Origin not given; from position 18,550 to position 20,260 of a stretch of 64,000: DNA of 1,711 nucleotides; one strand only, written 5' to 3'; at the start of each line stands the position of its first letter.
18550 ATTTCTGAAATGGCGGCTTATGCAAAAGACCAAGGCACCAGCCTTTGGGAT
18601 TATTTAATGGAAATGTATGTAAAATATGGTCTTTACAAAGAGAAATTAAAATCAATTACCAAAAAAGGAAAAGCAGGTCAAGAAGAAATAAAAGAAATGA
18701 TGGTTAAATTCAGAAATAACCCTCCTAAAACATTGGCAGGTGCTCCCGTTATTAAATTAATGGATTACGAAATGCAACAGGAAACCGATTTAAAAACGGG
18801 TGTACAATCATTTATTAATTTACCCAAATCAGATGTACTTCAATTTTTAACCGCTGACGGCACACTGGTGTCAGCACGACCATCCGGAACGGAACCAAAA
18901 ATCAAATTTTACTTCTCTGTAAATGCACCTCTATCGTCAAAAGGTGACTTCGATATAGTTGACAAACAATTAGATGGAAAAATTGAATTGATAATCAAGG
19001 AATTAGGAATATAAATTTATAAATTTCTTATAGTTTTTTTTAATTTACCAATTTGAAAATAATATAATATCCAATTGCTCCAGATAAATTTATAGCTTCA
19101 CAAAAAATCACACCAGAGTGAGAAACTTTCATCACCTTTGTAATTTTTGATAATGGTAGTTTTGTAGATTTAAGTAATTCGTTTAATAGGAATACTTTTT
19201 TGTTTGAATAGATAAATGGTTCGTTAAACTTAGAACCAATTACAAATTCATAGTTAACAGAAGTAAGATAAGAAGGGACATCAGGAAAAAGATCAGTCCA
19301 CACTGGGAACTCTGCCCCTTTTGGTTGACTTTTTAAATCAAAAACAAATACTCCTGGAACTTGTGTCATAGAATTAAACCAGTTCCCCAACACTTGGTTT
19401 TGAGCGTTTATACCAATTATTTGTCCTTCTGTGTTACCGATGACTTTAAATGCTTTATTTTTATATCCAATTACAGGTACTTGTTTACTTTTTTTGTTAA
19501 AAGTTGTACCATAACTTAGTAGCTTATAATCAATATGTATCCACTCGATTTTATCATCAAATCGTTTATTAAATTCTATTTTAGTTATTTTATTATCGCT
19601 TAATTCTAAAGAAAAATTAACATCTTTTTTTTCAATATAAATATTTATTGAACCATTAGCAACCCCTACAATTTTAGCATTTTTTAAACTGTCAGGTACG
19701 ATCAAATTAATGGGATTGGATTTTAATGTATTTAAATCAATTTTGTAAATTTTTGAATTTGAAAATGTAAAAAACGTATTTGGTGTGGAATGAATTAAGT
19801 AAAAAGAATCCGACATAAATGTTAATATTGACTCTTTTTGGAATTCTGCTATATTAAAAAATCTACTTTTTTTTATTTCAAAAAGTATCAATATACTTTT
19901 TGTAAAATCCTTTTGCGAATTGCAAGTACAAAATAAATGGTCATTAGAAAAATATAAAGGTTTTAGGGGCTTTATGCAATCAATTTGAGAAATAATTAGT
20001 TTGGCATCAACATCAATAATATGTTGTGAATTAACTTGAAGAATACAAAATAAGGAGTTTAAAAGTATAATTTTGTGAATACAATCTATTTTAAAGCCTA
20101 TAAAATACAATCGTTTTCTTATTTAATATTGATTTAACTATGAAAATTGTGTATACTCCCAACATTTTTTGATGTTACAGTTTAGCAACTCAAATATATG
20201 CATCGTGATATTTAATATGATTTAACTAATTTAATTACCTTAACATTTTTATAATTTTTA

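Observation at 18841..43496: ~24.3-kb island bracketed by a 174-bp duplication of the phosphoglucomutase gene tail, with no recombinase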

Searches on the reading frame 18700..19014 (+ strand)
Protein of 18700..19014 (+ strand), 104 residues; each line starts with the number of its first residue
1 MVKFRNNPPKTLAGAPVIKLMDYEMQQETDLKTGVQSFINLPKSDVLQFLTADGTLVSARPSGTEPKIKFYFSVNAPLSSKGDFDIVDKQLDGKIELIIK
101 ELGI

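Call 67: search_dna_similar(query=window:18700-19014:+, collection=phages, mode=protein, max_evalue=0.001, max_rows=15)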
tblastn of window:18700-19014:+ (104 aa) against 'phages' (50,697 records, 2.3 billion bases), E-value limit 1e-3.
Records with a match: 52; places in all: 52; records where one place covers at least 80% of the query: 14.
Best place of each record, by identity: <60% 52.
By first word of the organism name: Bacteriophage 22; Streptococcus 17; Listeria 10; Staphylococcus 2; Enterococcus 1.
By host as written in the record: - 22; Listeria monocytogenes 10; Streptococcus suis 9; Staphylococcus aureus 2; Enterococcus faecalis 1; Streptococcus suis FJSM8 1; Streptococcus suis SSJ27 1; Streptococcus suis YZDH5 1; and 5 more.
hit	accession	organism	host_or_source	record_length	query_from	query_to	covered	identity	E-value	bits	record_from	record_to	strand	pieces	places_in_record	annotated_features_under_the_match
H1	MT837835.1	Bacteriophage sp.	human fecal samples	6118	1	104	100%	49.1%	9e-19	85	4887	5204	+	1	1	record has no annotation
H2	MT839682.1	Bacteriophage sp.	human fecal samples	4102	1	100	96%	49.0%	9e-24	99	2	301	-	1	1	record has no annotation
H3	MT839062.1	Bacteriophage sp.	human fecal samples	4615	1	104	100%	45.7%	1e-19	87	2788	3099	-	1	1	record has no annotation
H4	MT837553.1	Bacteriophage sp.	human fecal samples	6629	1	104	100%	41.0%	1e-18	85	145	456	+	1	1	record has no annotation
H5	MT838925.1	Bacteriophage sp.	human fecal samples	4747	1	102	98%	36.3%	7e-11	62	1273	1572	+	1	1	record has no annotation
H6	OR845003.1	Staphylococcus phage SA 1306 Kay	Staphylococcus aureus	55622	1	95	91%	38.9%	1e-11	64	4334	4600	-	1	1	record has no annotation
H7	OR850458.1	Staphylococcus phage SA 1298 Kay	Staphylococcus aureus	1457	1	95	91%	38.9%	2e-11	64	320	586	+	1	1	record has no annotation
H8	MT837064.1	Bacteriophage sp.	human fecal samples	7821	1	74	71%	48.6%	3e-12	66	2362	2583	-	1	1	record has no annotation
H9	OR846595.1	Enterococcus phage Efs 1-1-1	Enterococcus faecalis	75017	1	102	98%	35.3%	5e-10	60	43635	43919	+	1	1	record has no annotation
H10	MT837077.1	Bacteriophage sp.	human fecal samples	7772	1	76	73%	47.4%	6e-11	63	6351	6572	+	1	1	record has no annotation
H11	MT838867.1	Bacteriophage sp.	human fecal samples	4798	1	75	72%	46.7%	6e-15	74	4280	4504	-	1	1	record has no annotation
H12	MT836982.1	Bacteriophage sp.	human fecal samples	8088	1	74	71%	47.3%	1e-14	73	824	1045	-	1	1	record has no annotation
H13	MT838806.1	Bacteriophage sp.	human fecal samples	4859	1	86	83%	39.5%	3e-11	64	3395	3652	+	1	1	record has no annotation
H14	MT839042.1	Bacteriophage sp.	human fecal samples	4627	1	74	71%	44.6%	1e-13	71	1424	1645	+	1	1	record has no annotation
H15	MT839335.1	Bacteriophage sp.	human fecal samples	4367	1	74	71%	44.6%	3e-11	63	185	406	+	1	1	record has no annotation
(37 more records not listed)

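Call 68: search_dna_similar(query=window:18700-19014:+, collection=plasmids, mode=protein, max_evalue=0.001, max_rows=15)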
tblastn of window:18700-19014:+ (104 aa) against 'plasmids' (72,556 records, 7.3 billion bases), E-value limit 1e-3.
Records with a match: 35; places in all: 38; records where one place covers at least 80% of the query: 15.
Best place of each record, by identity: <60% 35.
By first word of the organism name: Vibrio 7; Bacillus 4; Listeria 3; Prevotella 2; Photobacterium 2; Fusobacterium 2; Bacteroides 1; Phocaeicola 1; Parabacteroides 1; Latilactobacillus 1; and 11 more.
By predicted mobility (MOB-suite, as given by PLSDB): non-mobilizable 34; mobilizable 1.
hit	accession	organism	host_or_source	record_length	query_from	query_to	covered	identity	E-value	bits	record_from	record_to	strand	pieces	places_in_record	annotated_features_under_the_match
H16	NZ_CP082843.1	Prevotella nigrescens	-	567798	1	104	100%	46.7%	7e-19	87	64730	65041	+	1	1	phospho-sugar mutase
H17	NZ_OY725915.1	Bacteroides finegoldii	-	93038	1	104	100%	45.7%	5e-19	87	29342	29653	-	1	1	phospho-sugar mutase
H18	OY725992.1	Phocaeicola massiliensis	-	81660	1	104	100%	43.8%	8e-19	87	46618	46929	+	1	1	record has no annotation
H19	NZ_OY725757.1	Parabacteroides distasonis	-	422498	1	104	100%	41.0%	2e-14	74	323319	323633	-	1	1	phospho-sugar mutase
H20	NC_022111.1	Prevotella sp. oral taxon 299 str. F0039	Homo sapiens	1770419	1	104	100%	40.4%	3e-15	76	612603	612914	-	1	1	none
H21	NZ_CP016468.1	Latilactobacillus curvatus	cell culture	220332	1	104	100%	37.5%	3e-13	71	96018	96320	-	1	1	phospho-sugar mutase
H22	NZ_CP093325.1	Bacillus sp. N5-665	whole organism,peat soil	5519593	1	75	72%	50.7%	9e-17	81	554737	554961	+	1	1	none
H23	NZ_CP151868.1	Bacillus thuringiensis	tobacco,mixed culture,leaves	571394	1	75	72%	50.7%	1e-16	81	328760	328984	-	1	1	phospho-sugar mutase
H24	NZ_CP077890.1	Staphylococcus aureus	Homo sapiens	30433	1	95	91%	40.0%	5e-12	67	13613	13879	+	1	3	phospho-sugar mutase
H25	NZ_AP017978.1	Neochlamydia sp. S13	-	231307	1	74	71%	50.0%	4e-13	71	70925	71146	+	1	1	phospho-sugar mutase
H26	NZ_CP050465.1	Vibrio campbellii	single cell,seawater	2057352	3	100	94%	37.0%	1e-9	60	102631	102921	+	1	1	none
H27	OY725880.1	Subdoligranulum variabile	-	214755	1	73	70%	49.3%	3e-15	77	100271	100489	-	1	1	none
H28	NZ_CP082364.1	Bacillus badius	bacterial cell,soil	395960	4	74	68%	50.7%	3e-14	73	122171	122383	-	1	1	phospho-sugar mutase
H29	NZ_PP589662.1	Lactococcus sp.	Bacterial culture,Dairy environment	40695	1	76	73%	44.7%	2e-8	57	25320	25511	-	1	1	phospho-sugar mutase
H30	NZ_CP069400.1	Priestia megaterium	Homo sapiens,Pure culture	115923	1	74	71%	44.6%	1e-12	69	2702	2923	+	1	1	phospho-sugar mutase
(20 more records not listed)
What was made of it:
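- Tried and rejected: Plasmid hits are mostly annotated as phospho-sugar mutase genes on large replicons; I did not check whether they are full length (call 68).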

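Call 69: search_dna_similar(query=window:18700-19014:+, collection=phages, mode=protein, max_evalue=0.001, max_rows=60)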
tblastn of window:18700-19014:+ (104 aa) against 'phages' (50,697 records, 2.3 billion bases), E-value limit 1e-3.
Records with a match: 52; places in all: 52; records where one place covers at least 80% of the query: 14.
Best place of each record, by identity: <60% 52.
By first word of the organism name: Bacteriophage 22; Streptococcus 17; Listeria 10; Staphylococcus 2; Enterococcus 1.
By host as written in the record: - 22; Listeria monocytogenes 10; Streptococcus suis 9; Staphylococcus aureus 2; Enterococcus faecalis 1; Streptococcus suis FJSM8 1; Streptococcus suis SSJ27 1; Streptococcus suis YZDH5 1; and 5 more.
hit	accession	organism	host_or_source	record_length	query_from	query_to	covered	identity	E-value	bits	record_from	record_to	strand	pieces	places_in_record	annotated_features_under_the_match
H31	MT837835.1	Bacteriophage sp.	human fecal samples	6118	1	104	100%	49.1%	9e-19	85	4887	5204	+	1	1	record has no annotation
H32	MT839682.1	Bacteriophage sp.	human fecal samples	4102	1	100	96%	49.0%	9e-24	99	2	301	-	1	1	record has no annotation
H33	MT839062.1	Bacteriophage sp.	human fecal samples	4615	1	104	100%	45.7%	1e-19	87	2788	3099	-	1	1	record has no annotation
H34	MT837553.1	Bacteriophage sp.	human fecal samples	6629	1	104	100%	41.0%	1e-18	85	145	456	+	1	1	record has no annotation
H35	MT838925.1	Bacteriophage sp.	human fecal samples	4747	1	102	98%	36.3%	7e-11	62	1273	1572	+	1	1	record has no annotation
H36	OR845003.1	Staphylococcus phage SA 1306 Kay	Staphylococcus aureus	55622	1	95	91%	38.9%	1e-11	64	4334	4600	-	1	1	record has no annotation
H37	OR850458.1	Staphylococcus phage SA 1298 Kay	Staphylococcus aureus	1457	1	95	91%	38.9%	2e-11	64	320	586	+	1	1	record has no annotation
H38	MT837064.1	Bacteriophage sp.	human fecal samples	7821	1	74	71%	48.6%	3e-12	66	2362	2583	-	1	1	record has no annotation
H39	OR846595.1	Enterococcus phage Efs 1-1-1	Enterococcus faecalis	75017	1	102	98%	35.3%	5e-10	60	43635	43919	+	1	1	record has no annotation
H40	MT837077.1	Bacteriophage sp.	human fecal samples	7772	1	76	73%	47.4%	6e-11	63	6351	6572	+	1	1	record has no annotation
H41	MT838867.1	Bacteriophage sp.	human fecal samples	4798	1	75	72%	46.7%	6e-15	74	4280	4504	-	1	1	record has no annotation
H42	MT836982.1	Bacteriophage sp.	human fecal samples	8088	1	74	71%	47.3%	1e-14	73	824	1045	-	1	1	record has no annotation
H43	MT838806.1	Bacteriophage sp.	human fecal samples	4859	1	86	83%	39.5%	3e-11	64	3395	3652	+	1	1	record has no annotation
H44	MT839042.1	Bacteriophage sp.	human fecal samples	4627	1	74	71%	44.6%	1e-13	71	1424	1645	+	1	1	record has no annotation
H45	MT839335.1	Bacteriophage sp.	human fecal samples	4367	1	74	71%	44.6%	3e-11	63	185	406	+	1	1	record has no annotation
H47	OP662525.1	Streptococcus phage YS225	Streptococcus suis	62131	1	88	85%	36.4%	7e-11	62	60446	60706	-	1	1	phosphoglucomutase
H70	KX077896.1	Streptococcus phage phiJH1301-2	Streptococcus suis JH1301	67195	1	74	71%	40.5%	1e-10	62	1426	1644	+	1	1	pgmA: phosphoglucomutase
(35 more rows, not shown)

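Call 70: get_annotated_region(hit=H70, flank=4000)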
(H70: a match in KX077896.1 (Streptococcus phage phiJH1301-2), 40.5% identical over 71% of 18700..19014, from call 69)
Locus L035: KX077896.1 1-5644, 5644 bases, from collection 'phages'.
description: Streptococcus phage phiJH1301-2, complete genome.
organism: Streptococcus phage phiJH1301-2 (NCBI taxid 1860194)
taxonomy: Viruses; Duplodnaviria; Heunggongvirae; Uroviricota; Caudoviricetes
host: Streptococcus suis JH1301; source: -; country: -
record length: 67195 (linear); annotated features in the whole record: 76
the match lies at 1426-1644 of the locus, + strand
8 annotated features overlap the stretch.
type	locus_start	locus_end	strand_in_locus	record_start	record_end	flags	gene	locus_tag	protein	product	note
CDS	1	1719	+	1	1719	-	pgmA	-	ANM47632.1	phosphoglucomutase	Phosphoglucomutase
CDS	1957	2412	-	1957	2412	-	-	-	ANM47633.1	histone acetyltransferase HPA2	Histone acetyltransferase HPA2 and related acet; ORF1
CDS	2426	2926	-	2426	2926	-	-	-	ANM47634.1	putative acetyltransferase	Probable acetyltransferase; ORF2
CDS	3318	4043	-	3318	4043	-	-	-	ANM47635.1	methyltransferase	Methyltransferase; ORF3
CDS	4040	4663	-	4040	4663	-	-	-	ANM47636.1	hypothetical protein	hypothetical protein; ORF4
CDS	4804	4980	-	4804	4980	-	-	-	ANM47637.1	site-specific recombinase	Site-specific recombinase; ORF5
CDS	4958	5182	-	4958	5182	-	-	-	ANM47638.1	site-specific recombinase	Site-specific recombinase; ORF6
CDS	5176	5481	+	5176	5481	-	-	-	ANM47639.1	pleiotropic regulator of exopolysaccharide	Pleiotropic regulator of exopolysaccharide synt; ORF7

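Call 71: get_annotated_region(hit=H47, flank=4000)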
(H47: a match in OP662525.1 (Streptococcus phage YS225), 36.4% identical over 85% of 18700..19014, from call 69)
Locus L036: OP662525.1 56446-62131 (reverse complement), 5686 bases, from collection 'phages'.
description: Streptococcus phage YS225, complete genome.
organism: Streptococcus phage YS225 (NCBI taxid 2989755)
taxonomy: Viruses; Duplodnaviria; Heunggongvirae; Uroviricota; Caudoviricetes
host: Streptococcus suis; source: pig; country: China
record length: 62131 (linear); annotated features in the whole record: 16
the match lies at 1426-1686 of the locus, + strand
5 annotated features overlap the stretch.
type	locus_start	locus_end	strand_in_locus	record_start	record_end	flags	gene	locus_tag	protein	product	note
CDS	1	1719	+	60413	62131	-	-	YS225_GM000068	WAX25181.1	phosphoglucomutase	-strand; Phosphoglucomutase pgmA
CDS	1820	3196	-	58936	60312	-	-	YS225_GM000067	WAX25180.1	transposase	+strand; IS5/IS1182 family transposase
CDS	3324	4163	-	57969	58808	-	-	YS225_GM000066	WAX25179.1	hypothetical protein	+strand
CDS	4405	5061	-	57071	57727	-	-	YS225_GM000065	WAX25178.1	hypothetical protein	+strand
CDS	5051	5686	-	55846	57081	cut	-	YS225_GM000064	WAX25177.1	SAM-dependent methyltransferase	+strand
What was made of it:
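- Tried and rejected: Hits in S. suis phage records are full-length flanking pgmA genes (calls 70, 71).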

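Call 72: get_annotated_region(hit=H34, flank=8000)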
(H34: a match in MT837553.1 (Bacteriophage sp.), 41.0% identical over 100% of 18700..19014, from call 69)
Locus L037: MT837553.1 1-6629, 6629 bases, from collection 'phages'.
description: UNVERIFIED: Bacteriophage sp. clone scaffold_5112 genomic sequence.
organism: Bacteriophage sp. (NCBI taxid 38018)
taxonomy: Viruses
host: -; source: human fecal samples; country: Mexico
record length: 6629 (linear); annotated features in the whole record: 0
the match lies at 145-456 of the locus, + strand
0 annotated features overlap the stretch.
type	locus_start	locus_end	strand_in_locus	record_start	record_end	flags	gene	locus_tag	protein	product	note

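Call 73: get_annotated_region(hit=H31, flank=8000)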
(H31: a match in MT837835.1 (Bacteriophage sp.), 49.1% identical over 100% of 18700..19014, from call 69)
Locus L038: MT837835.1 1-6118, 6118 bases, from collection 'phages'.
description: UNVERIFIED: Bacteriophage sp. clone scaffold_5910 genomic sequence.
organism: Bacteriophage sp. (NCBI taxid 38018)
taxonomy: Viruses
host: -; source: human fecal samples; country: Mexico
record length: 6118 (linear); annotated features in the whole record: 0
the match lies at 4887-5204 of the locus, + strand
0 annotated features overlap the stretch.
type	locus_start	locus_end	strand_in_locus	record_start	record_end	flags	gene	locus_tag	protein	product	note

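Call 74: get_annotated_region(hit=H33, flank=8000)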
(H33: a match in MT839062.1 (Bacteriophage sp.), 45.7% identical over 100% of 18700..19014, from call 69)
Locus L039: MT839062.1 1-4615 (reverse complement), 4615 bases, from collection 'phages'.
description: UNVERIFIED: Bacteriophage sp. clone scaffold_9559 genomic sequence.
organism: Bacteriophage sp. (NCBI taxid 38018)
taxonomy: Viruses
host: -; source: human fecal samples; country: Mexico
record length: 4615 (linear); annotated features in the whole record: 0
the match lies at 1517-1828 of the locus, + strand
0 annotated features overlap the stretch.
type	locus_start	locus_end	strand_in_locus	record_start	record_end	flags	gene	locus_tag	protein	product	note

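Call 75: get_annotated_region(hit=H35, flank=8000)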
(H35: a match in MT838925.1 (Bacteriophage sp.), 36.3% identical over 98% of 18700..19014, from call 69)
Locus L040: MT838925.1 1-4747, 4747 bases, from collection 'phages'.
description: UNVERIFIED: Bacteriophage sp. clone scaffold_9126 genomic sequence.
organism: Bacteriophage sp. (NCBI taxid 38018)
taxonomy: Viruses
host: -; source: human fecal samples; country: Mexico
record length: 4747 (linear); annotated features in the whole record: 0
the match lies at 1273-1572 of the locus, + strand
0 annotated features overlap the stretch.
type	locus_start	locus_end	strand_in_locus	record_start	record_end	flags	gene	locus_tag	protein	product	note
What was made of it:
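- Tried and rejected: Faecal virome scaffolds are unverified records that look like bacterial contamination; their gene content was not examined (calls 72-75).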

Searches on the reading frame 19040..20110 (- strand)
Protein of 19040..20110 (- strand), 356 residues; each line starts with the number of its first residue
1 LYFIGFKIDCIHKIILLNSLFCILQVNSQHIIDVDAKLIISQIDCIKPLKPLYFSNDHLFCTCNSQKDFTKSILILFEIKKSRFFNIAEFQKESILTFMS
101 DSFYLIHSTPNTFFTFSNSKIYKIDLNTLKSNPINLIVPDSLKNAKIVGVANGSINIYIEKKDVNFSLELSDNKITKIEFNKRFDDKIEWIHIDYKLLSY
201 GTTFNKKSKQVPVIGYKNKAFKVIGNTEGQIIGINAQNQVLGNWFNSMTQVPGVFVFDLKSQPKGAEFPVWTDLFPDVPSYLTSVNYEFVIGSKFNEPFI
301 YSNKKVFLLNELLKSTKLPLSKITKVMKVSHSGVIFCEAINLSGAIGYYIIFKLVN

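Call 6: search_protein_families(library=pfam, proteins=[window:19040-20110:-])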
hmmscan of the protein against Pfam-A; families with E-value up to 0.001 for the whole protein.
window:19040-20110:- (356 aa): 0 families

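Call 8: search_protein_families(library=ncbifam, proteins=[window:19040-20110:-], max_evalue=0.01)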
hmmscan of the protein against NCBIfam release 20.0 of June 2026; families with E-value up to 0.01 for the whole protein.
window:19040-20110:- (356 aa): 0 families

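Call 27: find_homologous_proteins(query=window:19040-20110:-, max_evalue=0.00001)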
Query window:19040-20110:- (356 aa): 1 proteins with E <= 0.00001 among 1566 candidates.
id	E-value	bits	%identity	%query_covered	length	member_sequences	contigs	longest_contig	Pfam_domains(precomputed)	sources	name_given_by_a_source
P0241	2.3e-179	614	100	79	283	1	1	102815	-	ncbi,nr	ncbi:MAG: hypothetical protein SFY32_00865 [Bacteroidota bacterium]|nr:hypothetical protein [Bactero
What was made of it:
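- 19040..20110 (-): Last island gene, 356-aa ORF (annotated as 283 aa in the source record); an ORFan. It finds only itself among 5.8 billion proteins (call 27).
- Checked: The source's own annotation starts the last ORF later (283 aa, call 27), which would widen that last gap.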

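Call 58: search_protein_families(library=phrogs, proteins=[window:19040-20110:-], max_evalue=0.001)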
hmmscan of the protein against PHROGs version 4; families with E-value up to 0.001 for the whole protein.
window:19040-20110:- (356 aa): 0 families
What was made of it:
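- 19040..20110 (-): No Pfam, NCBIfam or PHROG match (calls 6, 8, 58).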

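Call 88: search_protein_representatives(protein=window:19040-20107:-)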
Query: 355 residues. Proteins with E-value up to 0.001 (for the whole library): 2; up to 1e-10: 1; up to 1e-30: 1. The best 2 are listed.
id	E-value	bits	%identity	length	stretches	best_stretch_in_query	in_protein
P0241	7.1e-180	613.9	100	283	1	73-355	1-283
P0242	5.6e-05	38.8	32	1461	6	142-189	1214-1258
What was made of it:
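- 19040..20110 (-): The exhaustive representative search adds only one weak hit, E = 5.6e-5 (call 88).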
